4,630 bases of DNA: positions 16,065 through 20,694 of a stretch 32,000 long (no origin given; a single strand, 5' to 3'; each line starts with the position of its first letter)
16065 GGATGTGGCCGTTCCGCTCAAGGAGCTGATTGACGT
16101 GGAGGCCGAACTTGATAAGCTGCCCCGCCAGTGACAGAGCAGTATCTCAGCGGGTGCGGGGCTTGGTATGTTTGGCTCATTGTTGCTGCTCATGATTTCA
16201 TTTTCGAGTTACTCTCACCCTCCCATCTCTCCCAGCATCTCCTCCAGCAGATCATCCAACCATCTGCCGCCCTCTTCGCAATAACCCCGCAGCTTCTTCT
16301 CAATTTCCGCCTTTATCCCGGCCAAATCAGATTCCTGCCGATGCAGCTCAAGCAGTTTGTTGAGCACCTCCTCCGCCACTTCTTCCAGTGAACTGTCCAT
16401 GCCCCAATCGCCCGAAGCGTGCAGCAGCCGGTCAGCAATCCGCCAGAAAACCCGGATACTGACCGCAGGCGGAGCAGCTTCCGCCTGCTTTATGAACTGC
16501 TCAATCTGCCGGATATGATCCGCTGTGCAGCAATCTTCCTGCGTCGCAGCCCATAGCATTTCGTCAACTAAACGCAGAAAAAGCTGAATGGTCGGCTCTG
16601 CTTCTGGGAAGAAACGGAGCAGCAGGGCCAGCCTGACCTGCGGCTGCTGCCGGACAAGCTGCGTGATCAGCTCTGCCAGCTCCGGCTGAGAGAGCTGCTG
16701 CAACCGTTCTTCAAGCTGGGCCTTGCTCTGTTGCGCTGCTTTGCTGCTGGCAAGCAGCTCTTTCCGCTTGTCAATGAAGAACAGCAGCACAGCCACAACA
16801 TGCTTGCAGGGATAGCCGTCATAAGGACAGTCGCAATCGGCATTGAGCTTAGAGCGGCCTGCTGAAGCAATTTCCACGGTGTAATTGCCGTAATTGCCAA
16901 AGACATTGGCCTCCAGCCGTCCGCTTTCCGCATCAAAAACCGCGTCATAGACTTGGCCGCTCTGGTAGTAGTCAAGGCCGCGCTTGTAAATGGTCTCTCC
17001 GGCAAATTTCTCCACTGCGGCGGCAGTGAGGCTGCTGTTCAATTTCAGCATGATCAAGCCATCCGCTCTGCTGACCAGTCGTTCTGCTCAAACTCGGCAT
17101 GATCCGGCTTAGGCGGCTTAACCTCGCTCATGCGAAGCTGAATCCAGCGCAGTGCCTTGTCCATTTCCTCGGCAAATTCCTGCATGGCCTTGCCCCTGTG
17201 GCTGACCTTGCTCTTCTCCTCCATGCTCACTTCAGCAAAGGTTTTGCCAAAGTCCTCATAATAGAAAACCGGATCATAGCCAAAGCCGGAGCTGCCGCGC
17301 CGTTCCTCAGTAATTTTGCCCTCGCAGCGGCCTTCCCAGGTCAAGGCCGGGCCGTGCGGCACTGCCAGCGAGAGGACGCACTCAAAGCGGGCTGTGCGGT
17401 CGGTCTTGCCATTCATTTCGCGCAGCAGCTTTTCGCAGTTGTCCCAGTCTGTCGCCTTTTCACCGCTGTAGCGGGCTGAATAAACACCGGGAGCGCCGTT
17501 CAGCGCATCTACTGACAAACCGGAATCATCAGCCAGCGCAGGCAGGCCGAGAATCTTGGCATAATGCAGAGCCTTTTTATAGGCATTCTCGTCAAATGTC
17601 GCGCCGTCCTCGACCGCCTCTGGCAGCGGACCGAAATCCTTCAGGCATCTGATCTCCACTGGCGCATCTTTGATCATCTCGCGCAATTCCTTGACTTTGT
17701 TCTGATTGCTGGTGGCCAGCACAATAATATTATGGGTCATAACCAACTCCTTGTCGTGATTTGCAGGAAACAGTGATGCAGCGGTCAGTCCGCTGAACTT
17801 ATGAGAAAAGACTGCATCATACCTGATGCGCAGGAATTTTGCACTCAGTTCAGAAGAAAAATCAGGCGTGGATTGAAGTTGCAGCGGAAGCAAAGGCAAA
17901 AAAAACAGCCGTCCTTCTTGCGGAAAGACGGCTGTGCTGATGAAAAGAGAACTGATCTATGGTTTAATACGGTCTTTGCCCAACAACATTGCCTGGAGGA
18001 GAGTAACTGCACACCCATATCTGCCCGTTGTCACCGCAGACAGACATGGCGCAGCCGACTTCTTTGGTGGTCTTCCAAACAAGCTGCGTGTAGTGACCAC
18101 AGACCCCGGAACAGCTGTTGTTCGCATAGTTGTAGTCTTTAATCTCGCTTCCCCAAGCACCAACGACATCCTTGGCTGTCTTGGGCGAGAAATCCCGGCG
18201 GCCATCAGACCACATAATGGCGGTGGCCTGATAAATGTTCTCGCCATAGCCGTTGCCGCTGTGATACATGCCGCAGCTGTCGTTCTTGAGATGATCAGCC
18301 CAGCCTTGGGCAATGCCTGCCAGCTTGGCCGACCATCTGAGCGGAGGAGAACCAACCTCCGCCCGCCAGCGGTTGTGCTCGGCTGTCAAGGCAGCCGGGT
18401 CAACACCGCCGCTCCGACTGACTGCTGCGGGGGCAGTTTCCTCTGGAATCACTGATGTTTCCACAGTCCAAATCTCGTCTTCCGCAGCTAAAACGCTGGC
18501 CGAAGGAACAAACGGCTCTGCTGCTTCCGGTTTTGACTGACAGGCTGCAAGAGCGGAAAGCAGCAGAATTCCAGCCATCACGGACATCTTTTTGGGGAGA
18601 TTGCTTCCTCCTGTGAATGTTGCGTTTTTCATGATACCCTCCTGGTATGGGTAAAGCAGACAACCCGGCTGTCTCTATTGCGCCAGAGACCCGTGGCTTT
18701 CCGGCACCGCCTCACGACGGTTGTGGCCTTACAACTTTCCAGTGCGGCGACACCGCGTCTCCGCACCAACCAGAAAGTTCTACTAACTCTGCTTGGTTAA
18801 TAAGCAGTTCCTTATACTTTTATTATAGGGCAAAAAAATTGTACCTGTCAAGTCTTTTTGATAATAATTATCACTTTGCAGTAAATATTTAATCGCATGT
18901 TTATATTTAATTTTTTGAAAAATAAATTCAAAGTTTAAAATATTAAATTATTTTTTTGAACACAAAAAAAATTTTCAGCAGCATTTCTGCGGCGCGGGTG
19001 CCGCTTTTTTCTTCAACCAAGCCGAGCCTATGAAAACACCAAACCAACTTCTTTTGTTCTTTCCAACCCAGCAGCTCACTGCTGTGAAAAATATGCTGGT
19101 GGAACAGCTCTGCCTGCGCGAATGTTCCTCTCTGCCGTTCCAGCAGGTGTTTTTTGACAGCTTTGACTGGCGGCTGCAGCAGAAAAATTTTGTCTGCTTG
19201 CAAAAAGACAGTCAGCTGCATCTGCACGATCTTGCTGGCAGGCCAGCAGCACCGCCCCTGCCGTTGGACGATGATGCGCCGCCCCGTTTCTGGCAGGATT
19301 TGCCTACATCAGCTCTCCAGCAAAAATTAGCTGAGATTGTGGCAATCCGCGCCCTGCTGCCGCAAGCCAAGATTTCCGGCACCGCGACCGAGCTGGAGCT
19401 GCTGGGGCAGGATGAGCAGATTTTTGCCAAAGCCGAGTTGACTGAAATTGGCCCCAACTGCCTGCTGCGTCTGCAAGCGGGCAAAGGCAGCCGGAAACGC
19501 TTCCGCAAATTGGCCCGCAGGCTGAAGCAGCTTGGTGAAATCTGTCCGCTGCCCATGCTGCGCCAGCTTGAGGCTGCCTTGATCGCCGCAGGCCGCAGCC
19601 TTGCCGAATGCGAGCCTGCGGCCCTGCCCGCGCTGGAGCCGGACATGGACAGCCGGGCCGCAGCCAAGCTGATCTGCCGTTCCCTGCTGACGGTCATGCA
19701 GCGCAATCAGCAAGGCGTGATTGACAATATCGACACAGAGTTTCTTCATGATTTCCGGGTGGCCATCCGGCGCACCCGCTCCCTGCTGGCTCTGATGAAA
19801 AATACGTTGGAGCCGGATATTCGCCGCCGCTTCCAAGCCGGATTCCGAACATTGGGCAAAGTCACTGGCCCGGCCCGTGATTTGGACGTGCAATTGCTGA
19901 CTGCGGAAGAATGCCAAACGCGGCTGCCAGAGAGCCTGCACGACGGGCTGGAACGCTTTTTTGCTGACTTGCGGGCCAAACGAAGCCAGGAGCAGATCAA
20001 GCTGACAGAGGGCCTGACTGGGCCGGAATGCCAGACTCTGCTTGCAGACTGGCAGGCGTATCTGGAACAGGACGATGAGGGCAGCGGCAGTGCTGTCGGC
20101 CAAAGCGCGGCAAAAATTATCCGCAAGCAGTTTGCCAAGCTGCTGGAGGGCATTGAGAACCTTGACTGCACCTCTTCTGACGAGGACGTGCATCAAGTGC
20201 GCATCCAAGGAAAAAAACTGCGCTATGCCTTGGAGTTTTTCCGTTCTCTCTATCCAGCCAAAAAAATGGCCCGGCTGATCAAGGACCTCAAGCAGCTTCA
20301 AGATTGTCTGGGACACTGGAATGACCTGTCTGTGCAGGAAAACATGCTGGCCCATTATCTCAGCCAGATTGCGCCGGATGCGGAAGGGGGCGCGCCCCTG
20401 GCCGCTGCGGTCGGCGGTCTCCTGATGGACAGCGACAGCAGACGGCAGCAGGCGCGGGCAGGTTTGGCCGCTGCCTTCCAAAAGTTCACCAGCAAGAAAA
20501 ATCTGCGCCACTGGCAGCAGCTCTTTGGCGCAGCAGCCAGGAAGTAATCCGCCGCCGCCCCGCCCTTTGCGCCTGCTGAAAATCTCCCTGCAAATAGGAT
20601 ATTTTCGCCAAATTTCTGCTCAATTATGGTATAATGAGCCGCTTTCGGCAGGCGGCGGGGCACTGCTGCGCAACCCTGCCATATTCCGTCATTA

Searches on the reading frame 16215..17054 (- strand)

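Call 35: search_protein_families(library=pfam, proteins=[window:16215-17054:-], max_evalue=0.00001)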
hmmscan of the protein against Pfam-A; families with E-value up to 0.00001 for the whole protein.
window:16215-17054:- (279 aa): 1 family
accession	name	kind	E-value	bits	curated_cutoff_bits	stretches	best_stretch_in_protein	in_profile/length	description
PF04434.22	SWIM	-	2e-08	34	19.6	1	61-91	4-35/38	SWIM zinc finger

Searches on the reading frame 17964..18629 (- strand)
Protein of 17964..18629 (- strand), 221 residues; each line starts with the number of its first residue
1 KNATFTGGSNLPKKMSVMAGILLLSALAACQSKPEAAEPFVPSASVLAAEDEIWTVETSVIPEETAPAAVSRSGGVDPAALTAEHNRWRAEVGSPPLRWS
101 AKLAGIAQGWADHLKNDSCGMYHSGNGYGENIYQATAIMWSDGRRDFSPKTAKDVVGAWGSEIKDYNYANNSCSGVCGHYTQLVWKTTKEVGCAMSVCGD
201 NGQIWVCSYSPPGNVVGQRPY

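Call 35: search_protein_families(library=pfam, proteins=[window:17964-18629:-], max_evalue=0.00001)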
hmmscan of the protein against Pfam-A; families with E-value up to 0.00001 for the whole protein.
window:17964-18629:- (221 aa): 1 family
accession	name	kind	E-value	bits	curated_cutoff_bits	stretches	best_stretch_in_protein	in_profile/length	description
PF00188.32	CAP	-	1.4e-24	87.6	21.1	1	83-209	2-117/117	Cysteine-rich secretory protein family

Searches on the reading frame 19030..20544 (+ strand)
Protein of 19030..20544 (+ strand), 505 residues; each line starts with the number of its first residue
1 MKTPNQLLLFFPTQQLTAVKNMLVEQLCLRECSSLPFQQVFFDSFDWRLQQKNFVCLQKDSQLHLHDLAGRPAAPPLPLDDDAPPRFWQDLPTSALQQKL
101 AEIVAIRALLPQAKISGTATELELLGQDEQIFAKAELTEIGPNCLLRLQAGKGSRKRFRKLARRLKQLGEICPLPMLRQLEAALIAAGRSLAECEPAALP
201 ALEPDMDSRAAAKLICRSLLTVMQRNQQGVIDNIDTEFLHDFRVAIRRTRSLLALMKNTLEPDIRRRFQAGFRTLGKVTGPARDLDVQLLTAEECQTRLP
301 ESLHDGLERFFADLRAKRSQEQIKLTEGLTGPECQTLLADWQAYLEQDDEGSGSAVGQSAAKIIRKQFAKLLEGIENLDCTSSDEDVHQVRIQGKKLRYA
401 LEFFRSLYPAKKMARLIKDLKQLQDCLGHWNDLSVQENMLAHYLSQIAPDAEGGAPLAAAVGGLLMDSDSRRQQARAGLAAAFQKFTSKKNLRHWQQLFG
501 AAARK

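Call 35: search_protein_families(library=pfam, proteins=[window:19030-20544:+], max_evalue=0.00001)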
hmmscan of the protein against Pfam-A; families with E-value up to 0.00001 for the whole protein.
window:19030-20544:+ (505 aa): 1 family
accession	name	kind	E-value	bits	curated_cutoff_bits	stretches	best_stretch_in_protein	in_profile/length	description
PF05235.19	CHAD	-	1.5e-58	198.9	25.6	1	217-440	4-227/228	CHAD domain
